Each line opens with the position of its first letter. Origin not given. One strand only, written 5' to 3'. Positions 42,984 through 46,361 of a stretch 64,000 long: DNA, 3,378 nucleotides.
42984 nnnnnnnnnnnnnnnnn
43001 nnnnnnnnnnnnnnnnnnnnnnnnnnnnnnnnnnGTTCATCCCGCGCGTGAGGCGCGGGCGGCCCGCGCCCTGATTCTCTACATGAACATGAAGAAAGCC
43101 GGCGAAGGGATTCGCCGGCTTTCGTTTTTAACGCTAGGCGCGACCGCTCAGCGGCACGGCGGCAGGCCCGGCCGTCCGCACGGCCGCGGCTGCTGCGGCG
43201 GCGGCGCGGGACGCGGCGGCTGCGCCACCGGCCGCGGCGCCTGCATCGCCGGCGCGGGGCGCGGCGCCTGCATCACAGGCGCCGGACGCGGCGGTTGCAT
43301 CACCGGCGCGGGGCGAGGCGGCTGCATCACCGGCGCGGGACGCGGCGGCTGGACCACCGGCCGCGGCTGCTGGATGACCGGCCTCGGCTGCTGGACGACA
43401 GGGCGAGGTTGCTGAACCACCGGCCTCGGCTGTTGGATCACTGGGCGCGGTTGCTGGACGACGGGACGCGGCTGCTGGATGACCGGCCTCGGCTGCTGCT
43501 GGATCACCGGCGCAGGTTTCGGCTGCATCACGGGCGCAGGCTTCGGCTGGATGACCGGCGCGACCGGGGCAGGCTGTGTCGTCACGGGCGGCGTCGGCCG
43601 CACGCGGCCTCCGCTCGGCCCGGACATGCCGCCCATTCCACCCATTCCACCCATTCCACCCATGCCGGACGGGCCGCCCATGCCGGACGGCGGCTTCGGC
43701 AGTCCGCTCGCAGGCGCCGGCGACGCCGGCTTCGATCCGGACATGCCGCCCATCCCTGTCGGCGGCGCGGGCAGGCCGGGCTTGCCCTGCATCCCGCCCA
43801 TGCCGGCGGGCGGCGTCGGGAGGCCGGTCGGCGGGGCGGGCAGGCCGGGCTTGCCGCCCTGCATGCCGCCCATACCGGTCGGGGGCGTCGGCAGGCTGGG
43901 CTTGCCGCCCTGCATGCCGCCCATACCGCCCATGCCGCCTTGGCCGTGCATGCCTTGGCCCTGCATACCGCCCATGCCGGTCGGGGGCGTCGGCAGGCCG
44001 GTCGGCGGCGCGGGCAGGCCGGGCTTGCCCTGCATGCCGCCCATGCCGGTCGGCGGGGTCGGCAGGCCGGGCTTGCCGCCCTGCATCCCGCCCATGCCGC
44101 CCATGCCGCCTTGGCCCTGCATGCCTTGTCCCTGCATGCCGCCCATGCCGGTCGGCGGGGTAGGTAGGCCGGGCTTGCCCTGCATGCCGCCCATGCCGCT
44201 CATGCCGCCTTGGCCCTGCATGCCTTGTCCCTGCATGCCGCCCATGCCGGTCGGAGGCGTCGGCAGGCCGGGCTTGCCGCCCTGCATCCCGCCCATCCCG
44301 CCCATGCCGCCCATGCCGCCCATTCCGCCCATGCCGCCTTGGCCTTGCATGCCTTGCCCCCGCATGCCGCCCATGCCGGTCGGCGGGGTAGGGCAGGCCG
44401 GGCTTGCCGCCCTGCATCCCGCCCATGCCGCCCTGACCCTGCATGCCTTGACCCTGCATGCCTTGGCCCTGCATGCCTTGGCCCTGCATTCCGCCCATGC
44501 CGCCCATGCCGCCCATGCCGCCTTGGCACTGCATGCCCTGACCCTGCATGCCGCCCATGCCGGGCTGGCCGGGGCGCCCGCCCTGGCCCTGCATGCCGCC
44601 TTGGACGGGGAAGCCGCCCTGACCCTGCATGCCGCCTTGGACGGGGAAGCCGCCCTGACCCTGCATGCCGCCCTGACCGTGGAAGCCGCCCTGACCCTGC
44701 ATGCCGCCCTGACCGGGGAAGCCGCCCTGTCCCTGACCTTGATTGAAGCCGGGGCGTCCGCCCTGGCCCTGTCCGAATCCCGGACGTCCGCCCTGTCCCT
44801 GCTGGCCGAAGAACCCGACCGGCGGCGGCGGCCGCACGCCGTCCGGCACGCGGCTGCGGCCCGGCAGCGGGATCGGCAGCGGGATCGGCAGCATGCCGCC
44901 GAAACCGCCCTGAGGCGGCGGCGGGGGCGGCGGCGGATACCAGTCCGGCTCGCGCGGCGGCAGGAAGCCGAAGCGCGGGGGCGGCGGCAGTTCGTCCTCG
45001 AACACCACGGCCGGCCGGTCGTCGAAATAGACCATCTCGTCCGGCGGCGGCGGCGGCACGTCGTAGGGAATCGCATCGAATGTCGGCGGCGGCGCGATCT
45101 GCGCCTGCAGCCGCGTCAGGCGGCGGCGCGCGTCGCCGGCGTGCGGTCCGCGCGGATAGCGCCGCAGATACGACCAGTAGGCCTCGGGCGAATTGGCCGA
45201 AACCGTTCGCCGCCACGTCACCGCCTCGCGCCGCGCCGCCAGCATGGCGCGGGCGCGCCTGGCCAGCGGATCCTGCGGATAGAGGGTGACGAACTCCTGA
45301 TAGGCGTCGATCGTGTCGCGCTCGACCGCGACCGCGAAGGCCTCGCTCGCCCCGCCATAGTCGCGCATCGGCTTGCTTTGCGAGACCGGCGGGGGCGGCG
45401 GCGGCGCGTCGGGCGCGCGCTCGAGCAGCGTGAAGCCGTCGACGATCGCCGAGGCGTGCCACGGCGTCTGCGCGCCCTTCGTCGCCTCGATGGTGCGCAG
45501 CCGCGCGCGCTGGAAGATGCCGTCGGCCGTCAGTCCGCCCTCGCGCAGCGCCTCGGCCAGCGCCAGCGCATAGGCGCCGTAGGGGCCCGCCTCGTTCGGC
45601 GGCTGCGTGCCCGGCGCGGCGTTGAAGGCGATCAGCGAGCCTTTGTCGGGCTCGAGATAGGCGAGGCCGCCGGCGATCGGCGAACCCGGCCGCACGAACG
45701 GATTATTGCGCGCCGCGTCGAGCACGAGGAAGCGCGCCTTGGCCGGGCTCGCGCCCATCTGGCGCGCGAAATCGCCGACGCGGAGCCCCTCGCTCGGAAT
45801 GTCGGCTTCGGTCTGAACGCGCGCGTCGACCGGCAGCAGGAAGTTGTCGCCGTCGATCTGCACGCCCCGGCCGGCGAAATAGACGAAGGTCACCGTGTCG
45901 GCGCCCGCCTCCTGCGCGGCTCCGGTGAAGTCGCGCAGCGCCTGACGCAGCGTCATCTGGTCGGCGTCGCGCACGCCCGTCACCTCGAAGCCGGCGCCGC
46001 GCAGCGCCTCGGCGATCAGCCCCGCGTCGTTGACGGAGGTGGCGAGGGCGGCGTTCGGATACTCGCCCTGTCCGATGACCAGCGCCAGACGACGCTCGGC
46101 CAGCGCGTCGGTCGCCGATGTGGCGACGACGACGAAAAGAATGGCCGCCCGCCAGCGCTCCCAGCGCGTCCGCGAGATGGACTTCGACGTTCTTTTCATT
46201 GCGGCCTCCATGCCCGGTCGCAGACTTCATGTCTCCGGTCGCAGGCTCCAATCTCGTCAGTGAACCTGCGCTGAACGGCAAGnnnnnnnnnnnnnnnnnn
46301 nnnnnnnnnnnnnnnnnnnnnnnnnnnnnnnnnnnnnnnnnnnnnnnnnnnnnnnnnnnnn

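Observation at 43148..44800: An extreme Met/Gly/Gln-rich and Pro/Val/Gln-rich tandem-repeat tail (about 550 aa) is attached to the pseudo-caspase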

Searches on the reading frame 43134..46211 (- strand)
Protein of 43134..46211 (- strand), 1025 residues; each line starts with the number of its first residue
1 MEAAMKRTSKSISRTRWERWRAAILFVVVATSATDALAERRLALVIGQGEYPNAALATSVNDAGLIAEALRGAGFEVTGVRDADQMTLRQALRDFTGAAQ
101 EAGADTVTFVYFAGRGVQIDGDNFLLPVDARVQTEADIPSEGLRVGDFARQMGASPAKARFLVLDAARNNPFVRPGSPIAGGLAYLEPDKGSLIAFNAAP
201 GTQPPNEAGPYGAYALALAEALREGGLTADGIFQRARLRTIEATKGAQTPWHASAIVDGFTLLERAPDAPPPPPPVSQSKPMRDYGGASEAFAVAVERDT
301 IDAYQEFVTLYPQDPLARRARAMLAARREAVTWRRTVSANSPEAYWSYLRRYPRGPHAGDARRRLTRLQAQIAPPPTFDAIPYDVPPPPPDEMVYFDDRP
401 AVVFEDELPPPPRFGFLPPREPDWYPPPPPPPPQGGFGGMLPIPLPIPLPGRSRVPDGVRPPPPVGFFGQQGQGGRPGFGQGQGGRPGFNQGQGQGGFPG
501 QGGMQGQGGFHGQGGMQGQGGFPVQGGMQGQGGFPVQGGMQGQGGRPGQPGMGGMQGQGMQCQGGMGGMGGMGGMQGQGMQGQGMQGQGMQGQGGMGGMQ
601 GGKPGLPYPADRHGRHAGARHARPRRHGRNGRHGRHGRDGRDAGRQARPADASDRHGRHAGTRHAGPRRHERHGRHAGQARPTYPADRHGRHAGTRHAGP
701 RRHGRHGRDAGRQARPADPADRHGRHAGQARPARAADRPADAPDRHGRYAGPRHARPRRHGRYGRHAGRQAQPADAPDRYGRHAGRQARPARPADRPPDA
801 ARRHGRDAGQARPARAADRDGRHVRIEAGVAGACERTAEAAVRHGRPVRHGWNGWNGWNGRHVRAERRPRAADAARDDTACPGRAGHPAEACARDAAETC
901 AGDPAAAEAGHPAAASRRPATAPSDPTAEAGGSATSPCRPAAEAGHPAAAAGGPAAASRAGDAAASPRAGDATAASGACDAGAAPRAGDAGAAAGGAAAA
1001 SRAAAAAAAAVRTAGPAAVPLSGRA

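Call 18: list_cluster_members(proteins=[window:43134-46211:-, window:42168-43034:+, window:46283-46939:-, window:46914-47657:-, window:41139-41918:+, window:39931-41088:-])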
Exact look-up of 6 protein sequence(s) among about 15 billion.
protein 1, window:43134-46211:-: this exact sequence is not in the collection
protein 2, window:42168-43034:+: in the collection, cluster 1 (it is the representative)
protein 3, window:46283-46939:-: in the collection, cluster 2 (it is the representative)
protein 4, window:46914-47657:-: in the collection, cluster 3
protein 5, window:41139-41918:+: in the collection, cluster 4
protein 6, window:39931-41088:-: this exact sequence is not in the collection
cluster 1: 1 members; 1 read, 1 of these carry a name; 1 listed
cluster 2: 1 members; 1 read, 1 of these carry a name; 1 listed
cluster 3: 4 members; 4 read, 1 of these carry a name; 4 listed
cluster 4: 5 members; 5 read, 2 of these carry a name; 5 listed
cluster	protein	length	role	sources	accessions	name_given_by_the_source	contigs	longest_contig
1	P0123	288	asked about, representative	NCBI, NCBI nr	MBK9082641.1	MAG: NAD(P)-dependent oxidoreductase [Rhizobiales bacterium] | NAD(P)-dependent oxidoreductase [Hyphomicrobiales bacterium]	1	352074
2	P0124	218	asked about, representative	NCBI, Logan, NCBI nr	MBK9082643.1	MAG: uracil-DNA glycosylase family protein [Rhizobiales bacterium] | uracil-DNA glycosylase family protein [Hyphomicrobiales bacterium]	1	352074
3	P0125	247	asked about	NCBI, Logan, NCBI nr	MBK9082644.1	MAG: MBL fold metallo-hydrolase [Rhizobiales bacterium] | MBL fold metallo-hydrolase [Hyphomicrobiales bacterium]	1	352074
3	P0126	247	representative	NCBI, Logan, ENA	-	-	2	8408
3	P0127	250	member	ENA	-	-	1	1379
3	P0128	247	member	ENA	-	-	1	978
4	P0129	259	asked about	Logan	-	-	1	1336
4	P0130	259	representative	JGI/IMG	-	polar amino acid transport system substrate-binding protein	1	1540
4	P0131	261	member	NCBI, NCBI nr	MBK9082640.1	MAG: transporter substrate-binding domain-containing protein [Rhizobiales bacterium] | transporter substrate-binding domain-containing protein [Hyphomicrobiales bacterium]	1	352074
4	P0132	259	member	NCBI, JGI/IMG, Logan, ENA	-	-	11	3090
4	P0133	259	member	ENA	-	-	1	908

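Call 21: list_cluster_members(proteins=[window:43134-46199:-, window:43148-45076:-, window:43134-46136:-, window:43134-46130:-])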
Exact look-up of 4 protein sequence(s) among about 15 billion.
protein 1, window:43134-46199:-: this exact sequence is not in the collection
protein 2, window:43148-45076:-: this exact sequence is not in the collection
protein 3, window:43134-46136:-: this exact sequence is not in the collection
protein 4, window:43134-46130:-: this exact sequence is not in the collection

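Call 33: find_encoding_contigs(protein=P0126, flank=8000, max_places=6)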
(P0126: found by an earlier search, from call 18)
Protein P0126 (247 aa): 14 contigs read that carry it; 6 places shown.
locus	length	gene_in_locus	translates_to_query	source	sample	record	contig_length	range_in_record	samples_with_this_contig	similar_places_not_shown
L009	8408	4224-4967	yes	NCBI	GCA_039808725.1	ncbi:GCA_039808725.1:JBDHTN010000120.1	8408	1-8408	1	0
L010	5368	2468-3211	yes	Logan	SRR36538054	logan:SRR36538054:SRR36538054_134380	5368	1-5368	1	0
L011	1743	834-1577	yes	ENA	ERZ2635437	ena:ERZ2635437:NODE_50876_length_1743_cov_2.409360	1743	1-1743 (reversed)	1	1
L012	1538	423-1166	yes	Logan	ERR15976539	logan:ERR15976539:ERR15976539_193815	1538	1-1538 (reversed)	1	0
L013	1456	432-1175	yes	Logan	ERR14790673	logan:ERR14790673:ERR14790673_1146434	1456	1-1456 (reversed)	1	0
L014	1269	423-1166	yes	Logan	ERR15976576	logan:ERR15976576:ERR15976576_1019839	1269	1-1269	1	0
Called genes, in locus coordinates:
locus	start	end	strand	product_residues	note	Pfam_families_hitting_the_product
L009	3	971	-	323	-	?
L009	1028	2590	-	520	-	PF00512:HisKA, PF02518:HATPase_c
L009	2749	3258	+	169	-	PF00565:SNase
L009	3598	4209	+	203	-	PF02798:GST_N, PF13417:GST_N_3, PF13409:GST_N_2, PF00043:GST_C, PF13410:GST_C_2 (weak)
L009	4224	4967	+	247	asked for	PF23023:Anti-Pycsar_Apyc1, PF00753:Lactamase_B, PF12706:Lactamase_B_2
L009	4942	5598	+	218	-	PF03167:UDG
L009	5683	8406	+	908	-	?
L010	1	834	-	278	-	?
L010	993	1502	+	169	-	PF00565:SNase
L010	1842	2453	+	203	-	PF02798:GST_N, PF13417:GST_N_3, PF13409:GST_N_2, PF00043:GST_C, PF13410:GST_C_2 (weak)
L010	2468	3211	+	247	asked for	PF23023:Anti-Pycsar_Apyc1, PF00753:Lactamase_B, PF12706:Lactamase_B_2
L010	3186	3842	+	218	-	PF03167:UDG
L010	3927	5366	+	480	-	?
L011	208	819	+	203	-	PF02798:GST_N, PF13417:GST_N_3, PF13409:GST_N_2, PF00043:GST_C, PF13410:GST_C_2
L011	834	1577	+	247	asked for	PF23023:Anti-Pycsar_Apyc1, PF00753:Lactamase_B, PF12706:Lactamase_B_2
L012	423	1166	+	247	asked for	PF23023:Anti-Pycsar_Apyc1, PF00753:Lactamase_B, PF12706:Lactamase_B_2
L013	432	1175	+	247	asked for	PF23023:Anti-Pycsar_Apyc1, PF00753:Lactamase_B, PF12706:Lactamase_B_2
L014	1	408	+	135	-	?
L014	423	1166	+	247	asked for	PF23023:Anti-Pycsar_Apyc1, PF00753:Lactamase_B, PF12706:Lactamase_B_2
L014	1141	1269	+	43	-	?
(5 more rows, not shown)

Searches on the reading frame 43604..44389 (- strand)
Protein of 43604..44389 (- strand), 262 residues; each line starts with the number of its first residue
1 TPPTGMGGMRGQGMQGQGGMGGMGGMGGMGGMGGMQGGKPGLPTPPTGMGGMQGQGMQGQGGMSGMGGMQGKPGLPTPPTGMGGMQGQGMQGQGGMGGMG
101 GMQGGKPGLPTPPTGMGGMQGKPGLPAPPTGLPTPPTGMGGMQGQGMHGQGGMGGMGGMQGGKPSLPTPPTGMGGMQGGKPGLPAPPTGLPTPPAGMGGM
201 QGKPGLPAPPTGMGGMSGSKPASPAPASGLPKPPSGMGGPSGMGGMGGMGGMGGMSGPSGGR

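Call 57: search_protein_representatives(protein=window:43604-44389:-)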
Query: 262 residues. Proteins with E-value up to 0.001 (for the whole library): 1; up to 1e-10: 0; up to 1e-30: 0. The best 1 are listed.
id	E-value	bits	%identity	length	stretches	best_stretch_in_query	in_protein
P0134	4.3e-04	35.9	28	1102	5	24-217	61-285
